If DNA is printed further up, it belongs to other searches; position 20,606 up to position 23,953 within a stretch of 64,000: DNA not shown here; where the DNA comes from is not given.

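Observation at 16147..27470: Rearranged Tol-Pal/ExbBD-TonB-like envelope machine built around a giant 8x FlgD-Ig OmpA protein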

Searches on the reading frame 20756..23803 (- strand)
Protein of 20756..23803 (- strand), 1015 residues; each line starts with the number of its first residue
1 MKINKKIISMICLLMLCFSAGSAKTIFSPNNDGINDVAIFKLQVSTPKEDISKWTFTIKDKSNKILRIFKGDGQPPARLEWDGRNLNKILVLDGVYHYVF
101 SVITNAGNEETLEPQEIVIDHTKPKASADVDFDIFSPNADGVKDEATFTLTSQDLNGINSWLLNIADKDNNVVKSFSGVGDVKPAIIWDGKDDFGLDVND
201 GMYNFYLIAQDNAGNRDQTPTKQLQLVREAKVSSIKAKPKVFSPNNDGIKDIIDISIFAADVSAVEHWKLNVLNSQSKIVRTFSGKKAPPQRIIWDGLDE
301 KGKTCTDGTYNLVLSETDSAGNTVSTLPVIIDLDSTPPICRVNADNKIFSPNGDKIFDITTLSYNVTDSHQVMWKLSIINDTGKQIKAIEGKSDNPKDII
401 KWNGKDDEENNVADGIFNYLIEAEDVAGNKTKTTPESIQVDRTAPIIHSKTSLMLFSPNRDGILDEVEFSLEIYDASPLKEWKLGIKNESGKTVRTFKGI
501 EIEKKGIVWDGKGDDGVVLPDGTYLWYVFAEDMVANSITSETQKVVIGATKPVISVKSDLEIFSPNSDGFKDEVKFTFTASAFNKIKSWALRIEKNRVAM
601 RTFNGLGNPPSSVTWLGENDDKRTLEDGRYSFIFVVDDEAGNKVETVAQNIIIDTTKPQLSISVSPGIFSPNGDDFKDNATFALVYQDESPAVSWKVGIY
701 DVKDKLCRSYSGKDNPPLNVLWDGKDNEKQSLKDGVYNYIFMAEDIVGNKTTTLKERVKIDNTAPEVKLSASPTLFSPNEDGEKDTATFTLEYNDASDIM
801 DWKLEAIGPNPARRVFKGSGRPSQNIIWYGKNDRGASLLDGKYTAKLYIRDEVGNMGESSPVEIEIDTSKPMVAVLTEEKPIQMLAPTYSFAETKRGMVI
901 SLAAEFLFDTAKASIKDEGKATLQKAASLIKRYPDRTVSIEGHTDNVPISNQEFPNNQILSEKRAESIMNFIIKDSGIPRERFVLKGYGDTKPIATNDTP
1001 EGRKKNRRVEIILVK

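Call 3: search_protein_families(library=pfam, proteins=[window:20756-23803:-], max_evalue=0.01)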
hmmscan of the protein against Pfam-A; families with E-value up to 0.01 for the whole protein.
window:20756-23803:- (1015 aa): 7 families
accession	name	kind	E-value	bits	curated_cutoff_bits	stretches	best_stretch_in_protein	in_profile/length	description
PF13860.13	FlgD_ig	-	1.1e-38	131.5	27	3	466-525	9-70/79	FlgD Ig-like domain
PF13585.12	CHU_C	-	3.5e-35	120.4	27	5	455-530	6-72/86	CHU_C Type IX secretion signal domain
PF19077.6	Big_13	-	2.1e-28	99.2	27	3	353-441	20-101/102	Bacterial Ig-like domain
PF00691.25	OmpA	-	1.3e-21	77.2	27.2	1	907-1007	1-98/98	OmpA family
PF13750.12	Big_3_3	-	3.4e-20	72.8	27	0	623-663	10-51/157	Bacterial Ig-like domain (group 3)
PF12245.14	Big_3_2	-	1.1e-11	45.4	23.3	0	627-654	94-121/122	Bacterial Ig-like domain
PF15418.12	DUF4625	-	1.5e-08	35.4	27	0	625-648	103-126/131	Domain of unknown function (DUF4625)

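Call 8: find_homologous_proteins(query=window:20756-23803:-)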
Query window:20756-23803:- (1015 aa): 595 proteins with E <= 0.001 among 8000 candidates; the best 120 are listed.
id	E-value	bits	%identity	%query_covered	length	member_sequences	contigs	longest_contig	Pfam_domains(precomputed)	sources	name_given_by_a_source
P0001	0.0e+0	2290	100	100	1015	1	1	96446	PF00691.26,PF15418.13,PF13585.13,PF13750.13,PF13860.13,PF12245.15,PF19077.7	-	-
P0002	0.0e+0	1352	59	100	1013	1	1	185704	PF00691.26,PF15418.13,PF13585.13,PF13750.13,PF10029.16,PF13860.13,PF12245.15,PF19077.7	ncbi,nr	ncbi:MAG: gliding motility-associated C-terminal domain-containing protein [Elusimicrobia bacterium]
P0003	0.0e+0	1303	56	100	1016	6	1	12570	PF00691.26,PF15418.13,PF13585.13,PF13750.13,PF10029.16,PF13860.13,PF12245.15,PF19077.7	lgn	-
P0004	0.0e+0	1257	55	100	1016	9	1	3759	PF00691.26,PF15418.13,PF13585.13,PF13750.13,PF10029.16,PF13860.13,PF12245.15,PF19077.7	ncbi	-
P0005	0.0e+0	1249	55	100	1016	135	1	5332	PF00691.26,PF15418.13,PF13585.13,PF13750.13,PF10029.16,PF13860.13,PF12245.15,PF19077.7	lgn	-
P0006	0.0e+0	1232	53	100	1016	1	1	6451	PF00691.26,PF15418.13,PF13585.13,PF13750.13,PF10029.16,PF13860.13,PF12245.15,PF19077.7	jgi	jgi:flagellar motor protein MotB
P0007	0.0e+0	1137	51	99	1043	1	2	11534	PF00691.26,PF15418.13,PF13585.13,PF13750.13,PF10029.16,PF13860.13,PF12245.15,PF19077.7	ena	-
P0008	0.0e+0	1033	46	100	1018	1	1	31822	PF00691.26,PF13585.13,PF13750.13,PF13860.13,PF12245.15,PF19077.7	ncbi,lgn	-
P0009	5.5e-297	1006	45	99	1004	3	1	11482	PF00691.26,PF15418.13,PF13585.13,PF13750.13,PF13860.13,PF12245.15,PF19077.7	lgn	-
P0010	1.8e-291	988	45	100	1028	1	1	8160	PF00691.26,PF15418.13,PF13585.13,PF13750.13,PF10029.16,PF13860.13,PF12245.15,PF19077.7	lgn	-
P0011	9.3e-285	966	44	100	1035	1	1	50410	PF00691.26,PF15418.13,PF13585.13,PF13750.13,PF10029.16,PF13860.13,PF12245.15,PF19077.7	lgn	-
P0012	5.7e-280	950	45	99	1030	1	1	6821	PF00691.26,PF15418.13,PF13585.13,PF13750.13,PF13860.13,PF12245.15,PF19077.7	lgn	-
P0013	5.8e-275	933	44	97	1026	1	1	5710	PF00691.26,PF15418.13,PF13585.13,PF13750.13,PF10029.16,PF13860.13,PF12245.15,PF19077.7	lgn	-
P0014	6.6e-271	920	44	98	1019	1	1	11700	PF00691.26,PF15418.13,PF13585.13,PF13750.13,PF13860.13,PF12245.15,PF19077.7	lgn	-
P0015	1.2e-269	916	45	98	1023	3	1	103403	PF00691.26,PF13585.13,PF13750.13,PF13860.13,PF12245.15,PF19077.7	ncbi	-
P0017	1.4e-267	909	43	99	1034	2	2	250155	PF00691.26,PF15418.13,PF13585.13,PF13750.13,PF10029.16,PF13860.13,PF12245.15,PF19077.7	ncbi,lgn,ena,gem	ncbi:MAG: FlgD immunoglobulin-like domain containing protein [Elusimicrobiota bacterium]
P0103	1.4e-131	459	26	84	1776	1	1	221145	PF00691.26,PF13585.13,PF13750.13,PF13860.13,PF12245.15,PF19077.7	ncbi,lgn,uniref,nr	ncbi:Ig-like domain (group 3) [Alkalispirochaeta americana]|uniref:Ig-like domain (Group 3) n=1 Tax=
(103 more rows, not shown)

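Call 11: search_protein_families(library=ncbifam, proteins=[window:20756-23803:-], max_evalue=0.01)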
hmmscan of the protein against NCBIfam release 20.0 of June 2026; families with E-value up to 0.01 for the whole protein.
window:20756-23803:- (1015 aa): 50 families (the best 25 are shown)
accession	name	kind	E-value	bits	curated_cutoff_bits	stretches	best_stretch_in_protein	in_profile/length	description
NF053608.1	Lsa66_OmpA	equivalog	3e-82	276.9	700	8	507-727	205-432/581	fibronectin-binding adhesin Lsa66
NF006541.1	PRK09038.1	equivalog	2e-31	109.6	283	1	891-1013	128-248/253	flagellar motor protein MotD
NF005382.1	PRK06925.1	equivalog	5.7e-31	108.5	264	1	893-1014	104-224/225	flagellar motor protein MotS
NF005831.1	PRK07734.1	equivalog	7.9e-31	107.7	301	1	892-1013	127-248/250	flagellar motor protein MotB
TIGR03350.1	type_VI_ompA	equivalog_domain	1.3e-30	106.1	139.8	1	889-1012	15-136/137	type VI secretion system protein TssL, long form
NF053611.1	YiaD_Gzip_OmpA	equivalog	7.9e-30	104.1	175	1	893-1013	91-206/206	YiaD family glycine zipper/OmpA-like lipoprotein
NF005176.1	PRK06655.1-1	equivalog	1.5e-29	103.4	230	3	262-324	93-156/197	flagellar hook assembly protein FlgD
NF005999.0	PRK08126.1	subfamily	1.3e-28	100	571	1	891-1014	310-431/432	hypothetical protein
NF005195.1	PRK06667.1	equivalog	2.2e-28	99.7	300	1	892-1014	110-236/241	flagellar motor protein MotB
NF006508.0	PRK08944.1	subfamily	1.8e-25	89.8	259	1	893-1013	168-287/304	MotB family protein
NF053613.1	OMP_toxin_LptF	equivalog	1.5e-23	83.8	400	1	881-1012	119-244/256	lipotoxin F family OmpA-related lipoprotein LptF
NF009276.0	PRK12633.1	equivalog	4.5e-23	82.2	383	1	486-542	135-193/234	flagellar basal body rod modification protein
NF005444.0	PRK07033.1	equivalog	1.1e-22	80.6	520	1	899-1014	309-422/438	DotU family type VI secretion system protein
NF053585.1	OMP_LP_YfiB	equivalog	5.2e-22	78.5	128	1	888-1013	40-160/163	outer membrane lipoprotein YfiB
NF053612.1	anchor_PA1041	equivalog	6.6e-22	78.6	250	1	894-1012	121-234/236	PA1041 family peptidoglycan-binding anchor lipoprotein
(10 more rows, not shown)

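Call 15: find_encoding_contigs(protein=P0017, flank=10000, max_places=1)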
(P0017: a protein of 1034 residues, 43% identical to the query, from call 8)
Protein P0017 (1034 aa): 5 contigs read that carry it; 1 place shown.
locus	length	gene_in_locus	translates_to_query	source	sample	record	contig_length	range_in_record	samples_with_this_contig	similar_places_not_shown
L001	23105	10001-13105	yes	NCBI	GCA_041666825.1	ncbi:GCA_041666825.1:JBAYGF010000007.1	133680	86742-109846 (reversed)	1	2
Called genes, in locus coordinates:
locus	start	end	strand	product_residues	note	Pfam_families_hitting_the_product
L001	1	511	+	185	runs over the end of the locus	PF00908:dTDP_sugar_isom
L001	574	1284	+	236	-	-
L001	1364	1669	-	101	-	PF13806:Rieske_2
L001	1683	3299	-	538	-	PF02446:Glyco_hydro_77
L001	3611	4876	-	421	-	PF07690:MFS_1, PF03092:BT1, PF07690:MFS_1 (weak)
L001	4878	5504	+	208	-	PF00574:CLP_protease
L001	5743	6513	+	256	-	-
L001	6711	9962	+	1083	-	PF12895:ANAPC3 (faint), PF23914:TPR_CcmH_CycH (faint), PF07719:TPR_2 (faint), PF13432:TPR_16, PF13424:TPR_12 (weak), PF14559:TPR_19, PF13432:TPR_16 (weak), PF13525:YfiO, +7 more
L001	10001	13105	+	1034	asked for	PF12245:Big_3_2 (faint), PF19077:Big_13 (faint), PF15418:DUF4625 (faint), PF13750:Big_3_3 (faint), PF13585:CHU_C (weak), PF13860:FlgD_ig, PF13585:CHU_C (weak), PF00691:OmpA, +1 more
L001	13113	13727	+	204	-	PF01618:MotA_ExbB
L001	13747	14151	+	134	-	PF02472:ExbD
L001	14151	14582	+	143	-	PF02472:ExbD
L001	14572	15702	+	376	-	PF03544:TonB_C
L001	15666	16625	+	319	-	-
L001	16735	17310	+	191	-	-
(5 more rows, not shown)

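Call 16: find_encoding_contigs(protein=P0103, flank=10000, max_places=1)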
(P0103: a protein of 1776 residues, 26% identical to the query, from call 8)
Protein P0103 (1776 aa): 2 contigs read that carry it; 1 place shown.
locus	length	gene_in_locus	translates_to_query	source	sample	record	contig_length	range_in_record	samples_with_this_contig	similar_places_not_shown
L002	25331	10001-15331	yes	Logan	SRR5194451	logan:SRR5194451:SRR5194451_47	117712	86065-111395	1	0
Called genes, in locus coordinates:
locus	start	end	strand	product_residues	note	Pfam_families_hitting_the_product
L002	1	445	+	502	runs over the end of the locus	PF00005:ABC_tran, PF13304:AAA_21 (faint), PF00005:ABC_tran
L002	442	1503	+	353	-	PF02653:BPD_transp_2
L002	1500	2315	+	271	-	PF02653:BPD_transp_2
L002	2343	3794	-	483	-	PF00206:Lyase_1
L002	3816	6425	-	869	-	PF02861:Clp_N, PF13191:AAA_16 (weak), PF23569:NBD_SMAX1 (weak), PF00004:AAA, PF17871:AAA_lid_9, PF07724:AAA_2, PF07728:AAA_5, PF10431:ClpB_D2-small, +6 more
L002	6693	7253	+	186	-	-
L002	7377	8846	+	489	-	PF00929:RNase_T, PF08411:ExoI_SH3, PF26016:ExoI_C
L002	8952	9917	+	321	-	PF00132:Hexapep (faint)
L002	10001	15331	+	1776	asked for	PF13585:CHU_C (faint), PF12245:Big_3_2 (faint), PF13750:Big_3_3 (faint), PF13860:FlgD_ig (weak), PF19077:Big_13 (faint), PF13860:FlgD_ig, PF00691:OmpA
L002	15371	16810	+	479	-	PF07244:POTRA (weak)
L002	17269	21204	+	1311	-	PF01571:GCV_T, PF08669:GCV_T_C, PF02347:GDC-P, PF21478:GcvP2_C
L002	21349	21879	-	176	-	PF01740:STAS, PF13466:STAS_2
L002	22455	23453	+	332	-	PF08279:HTH_11 (weak), PF13280:WYL, PF25583:WCX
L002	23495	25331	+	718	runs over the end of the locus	PF02922:CBM_48, PF00128:Alpha-amylase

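Call 23: find_related_loci(query=A1, collection=genome_contigs, flank=10000)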
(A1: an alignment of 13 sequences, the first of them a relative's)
Query A1 (1015 aa) in genome_contigs; peptide patterns used: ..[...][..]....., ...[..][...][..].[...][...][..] (x = any residue, [..] = any of these).
600 stretches matched a pattern (row limit reached: there are more); 587 encode a relative of the query (tblastn E <= 1e-3); the best 80 are kept; 80 distinct loci.
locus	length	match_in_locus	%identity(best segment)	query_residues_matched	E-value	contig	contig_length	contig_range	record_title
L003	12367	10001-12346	43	25-878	0e+0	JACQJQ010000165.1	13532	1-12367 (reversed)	MAG: Elusimicrobia bacterium isolate NC_groundwater_1155_Ag_S-0.1um_67_28 S_p1_S3_coassembly_k141_1604932, whole genome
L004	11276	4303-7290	29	24-1015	1e-102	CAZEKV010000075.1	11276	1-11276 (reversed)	MAG TPA_asm: uncultured Spirochaetales bacterium isolate binchicken_co67_257 genome assembly, contig: NODE_6258_length_1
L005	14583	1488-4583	26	27-1015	2e-97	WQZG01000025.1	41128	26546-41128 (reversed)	MAG: Treponema sp. isolate Emb289P4bin7 Ga0123357_10000401, whole genome shotgun sequence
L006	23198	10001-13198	26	23-1015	1e-96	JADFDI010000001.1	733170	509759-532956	MAG: Spirochaetes bacterium isolate QR_Bin.15 NODE_1_length_733170_cov_71.3107, whole genome shotgun sequence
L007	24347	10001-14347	28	22-1013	2e-92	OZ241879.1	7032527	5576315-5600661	MAG: Spirochaetia bacterium isolate 33422d00-efb0-4b49-bd16-f937cda21374 genome assembly, chromosome: 1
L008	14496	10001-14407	29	22-1015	1e-101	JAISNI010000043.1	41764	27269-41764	MAG: Treponema sp. isolate Im510_bin79 k119_667690, whole genome shotgun sequence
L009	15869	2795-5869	26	22-1015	9e-79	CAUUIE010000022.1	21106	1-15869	MAG TPA_asm: uncultured Treponema sp. isolate ERR10228863_bin.29_MetaWRAP_v1.3_MAG genome assembly, contig: ERZ21659590.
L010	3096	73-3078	25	7-974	4e-77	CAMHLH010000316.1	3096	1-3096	MAG: uncultured Treponema sp. isolate SRR11784294_bin.43_metaWRAP_v1.3_MAG genome assembly, contig: ERZ12203157.54305, w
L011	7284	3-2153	27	13-1015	2e-75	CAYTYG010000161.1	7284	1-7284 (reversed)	MAG TPA_asm: uncultured Treponema sp. isolate SRP192927_co6_748 genome assembly, contig: NODE_27641_length_7284_cov_3.94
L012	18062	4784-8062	28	20-1015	5e-78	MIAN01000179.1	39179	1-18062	MAG: Spirochaetes bacterium GWB1_27_13 gwb1_scaffold_508, whole genome shotgun sequence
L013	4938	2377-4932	27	25-878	8e-72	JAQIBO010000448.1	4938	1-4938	MAG: Spirochaeta sp. isolate GH27 k119_285490, whole genome shotgun sequence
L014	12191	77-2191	28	25-1015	3e-61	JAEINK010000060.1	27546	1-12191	MAG: Spirochaetales bacterium isolate MAG2 NODE_1288_length_27546_cov_23.629000, whole genome shotgun sequence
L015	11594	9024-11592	30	19-875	5e-58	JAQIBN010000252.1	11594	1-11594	MAG: Spirochaetia bacterium isolate GH26 k119_284695, whole genome shotgun sequence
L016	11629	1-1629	28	26-1015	6e-51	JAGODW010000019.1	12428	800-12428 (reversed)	MAG: Spirochaetales bacterium isolate Go_SlDig_bin_479 Go_SlDig_15170_length_12428_cov_6.017397, whole genome shotgun se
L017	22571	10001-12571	25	3-1013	3e-44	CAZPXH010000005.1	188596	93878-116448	MAG TPA_asm: uncultured Spirochaetaceae bacterium isolate SRP141376_co3_104 genome assembly, contig: NODE_68_length_1885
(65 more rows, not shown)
